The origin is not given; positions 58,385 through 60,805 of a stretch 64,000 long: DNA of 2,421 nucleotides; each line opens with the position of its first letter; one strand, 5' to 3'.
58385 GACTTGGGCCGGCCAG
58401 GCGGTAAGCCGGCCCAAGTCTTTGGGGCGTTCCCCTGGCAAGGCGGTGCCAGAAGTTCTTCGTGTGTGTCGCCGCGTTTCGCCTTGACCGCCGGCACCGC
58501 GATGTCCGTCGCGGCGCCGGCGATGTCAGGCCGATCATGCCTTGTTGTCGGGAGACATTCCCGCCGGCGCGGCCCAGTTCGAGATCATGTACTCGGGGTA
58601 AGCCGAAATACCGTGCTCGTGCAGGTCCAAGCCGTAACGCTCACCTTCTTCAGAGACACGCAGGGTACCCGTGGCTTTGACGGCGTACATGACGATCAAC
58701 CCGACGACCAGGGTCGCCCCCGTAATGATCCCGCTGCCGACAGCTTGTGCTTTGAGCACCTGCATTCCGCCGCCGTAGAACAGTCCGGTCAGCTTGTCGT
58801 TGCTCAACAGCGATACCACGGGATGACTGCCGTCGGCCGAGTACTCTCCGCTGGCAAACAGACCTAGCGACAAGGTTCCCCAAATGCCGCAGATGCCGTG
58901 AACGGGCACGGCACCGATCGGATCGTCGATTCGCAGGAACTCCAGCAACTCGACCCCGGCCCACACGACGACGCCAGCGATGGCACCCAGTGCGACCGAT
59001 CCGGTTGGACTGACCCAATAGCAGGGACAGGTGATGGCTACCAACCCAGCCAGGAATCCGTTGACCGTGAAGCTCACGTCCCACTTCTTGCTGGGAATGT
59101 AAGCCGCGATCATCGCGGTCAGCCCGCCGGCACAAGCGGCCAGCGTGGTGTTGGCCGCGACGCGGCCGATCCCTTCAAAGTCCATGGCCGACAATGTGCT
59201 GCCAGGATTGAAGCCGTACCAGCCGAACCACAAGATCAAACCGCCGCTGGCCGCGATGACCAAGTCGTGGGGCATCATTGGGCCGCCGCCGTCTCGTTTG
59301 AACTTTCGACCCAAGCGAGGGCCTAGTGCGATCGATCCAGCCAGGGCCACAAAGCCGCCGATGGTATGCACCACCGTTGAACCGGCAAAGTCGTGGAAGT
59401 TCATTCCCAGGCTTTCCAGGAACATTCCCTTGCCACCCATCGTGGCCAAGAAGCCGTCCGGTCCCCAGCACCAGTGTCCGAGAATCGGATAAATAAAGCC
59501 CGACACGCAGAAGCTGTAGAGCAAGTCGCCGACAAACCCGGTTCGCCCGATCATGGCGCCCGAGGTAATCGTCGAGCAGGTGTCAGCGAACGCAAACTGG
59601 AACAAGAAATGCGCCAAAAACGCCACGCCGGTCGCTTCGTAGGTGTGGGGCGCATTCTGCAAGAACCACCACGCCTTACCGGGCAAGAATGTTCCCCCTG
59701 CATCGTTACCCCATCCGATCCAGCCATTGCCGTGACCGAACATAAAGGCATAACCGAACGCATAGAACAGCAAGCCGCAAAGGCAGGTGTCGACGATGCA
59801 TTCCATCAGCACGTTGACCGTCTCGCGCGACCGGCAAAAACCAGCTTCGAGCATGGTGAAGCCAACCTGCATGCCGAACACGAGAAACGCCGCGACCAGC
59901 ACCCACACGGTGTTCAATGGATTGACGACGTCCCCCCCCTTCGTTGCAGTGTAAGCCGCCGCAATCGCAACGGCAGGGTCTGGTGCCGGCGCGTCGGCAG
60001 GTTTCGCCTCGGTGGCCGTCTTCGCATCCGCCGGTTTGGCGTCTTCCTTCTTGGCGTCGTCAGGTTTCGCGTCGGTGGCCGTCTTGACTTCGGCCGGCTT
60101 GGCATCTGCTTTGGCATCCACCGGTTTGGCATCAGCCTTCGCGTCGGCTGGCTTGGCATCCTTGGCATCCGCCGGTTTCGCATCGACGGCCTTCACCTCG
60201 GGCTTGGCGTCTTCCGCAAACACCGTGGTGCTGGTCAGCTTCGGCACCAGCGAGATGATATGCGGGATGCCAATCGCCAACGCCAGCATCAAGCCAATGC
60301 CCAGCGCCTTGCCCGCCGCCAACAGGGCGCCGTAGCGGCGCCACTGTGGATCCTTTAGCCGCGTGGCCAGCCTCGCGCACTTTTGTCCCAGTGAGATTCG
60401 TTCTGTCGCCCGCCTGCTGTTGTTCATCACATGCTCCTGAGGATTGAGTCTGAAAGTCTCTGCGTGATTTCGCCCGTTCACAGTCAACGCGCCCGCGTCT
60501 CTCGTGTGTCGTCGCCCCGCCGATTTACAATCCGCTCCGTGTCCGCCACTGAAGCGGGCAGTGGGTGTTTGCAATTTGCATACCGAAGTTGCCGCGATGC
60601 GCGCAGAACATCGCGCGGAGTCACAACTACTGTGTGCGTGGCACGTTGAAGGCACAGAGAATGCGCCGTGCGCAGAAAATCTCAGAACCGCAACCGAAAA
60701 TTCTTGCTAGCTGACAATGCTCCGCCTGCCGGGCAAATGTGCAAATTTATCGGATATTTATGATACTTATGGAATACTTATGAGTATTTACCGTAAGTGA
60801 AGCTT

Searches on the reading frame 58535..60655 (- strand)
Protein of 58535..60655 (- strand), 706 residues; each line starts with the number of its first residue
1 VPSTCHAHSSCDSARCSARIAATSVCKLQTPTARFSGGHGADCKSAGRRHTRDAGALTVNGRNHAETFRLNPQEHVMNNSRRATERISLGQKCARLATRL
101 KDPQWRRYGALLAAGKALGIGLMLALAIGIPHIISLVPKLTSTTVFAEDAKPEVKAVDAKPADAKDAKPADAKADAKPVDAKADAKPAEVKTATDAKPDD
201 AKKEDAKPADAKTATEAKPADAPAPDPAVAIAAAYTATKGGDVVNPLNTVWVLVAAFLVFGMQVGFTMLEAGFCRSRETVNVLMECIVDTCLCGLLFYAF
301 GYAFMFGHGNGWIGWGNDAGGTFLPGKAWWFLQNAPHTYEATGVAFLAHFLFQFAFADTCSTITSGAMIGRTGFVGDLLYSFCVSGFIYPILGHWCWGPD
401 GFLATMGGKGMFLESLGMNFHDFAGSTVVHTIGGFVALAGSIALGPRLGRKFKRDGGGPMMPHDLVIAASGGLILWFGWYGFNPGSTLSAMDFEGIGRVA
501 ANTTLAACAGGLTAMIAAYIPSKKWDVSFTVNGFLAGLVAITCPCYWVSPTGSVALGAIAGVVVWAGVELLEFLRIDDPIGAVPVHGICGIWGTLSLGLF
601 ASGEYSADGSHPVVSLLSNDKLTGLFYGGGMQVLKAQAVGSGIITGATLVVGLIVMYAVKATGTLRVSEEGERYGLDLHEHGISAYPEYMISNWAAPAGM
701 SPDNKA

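Call 87: search_protein_families(library=pfam, proteins=[window:58535-60655:-], max_evalue=0.001)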
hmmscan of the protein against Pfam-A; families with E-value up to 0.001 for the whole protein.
window:58535-60655:- (706 aa): 1 family
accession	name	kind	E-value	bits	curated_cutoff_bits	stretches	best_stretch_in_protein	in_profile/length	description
PF00909.26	Ammonium_transp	-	1.9e-109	366.4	23.2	1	250-686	1-399/399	Ammonium Transporter Family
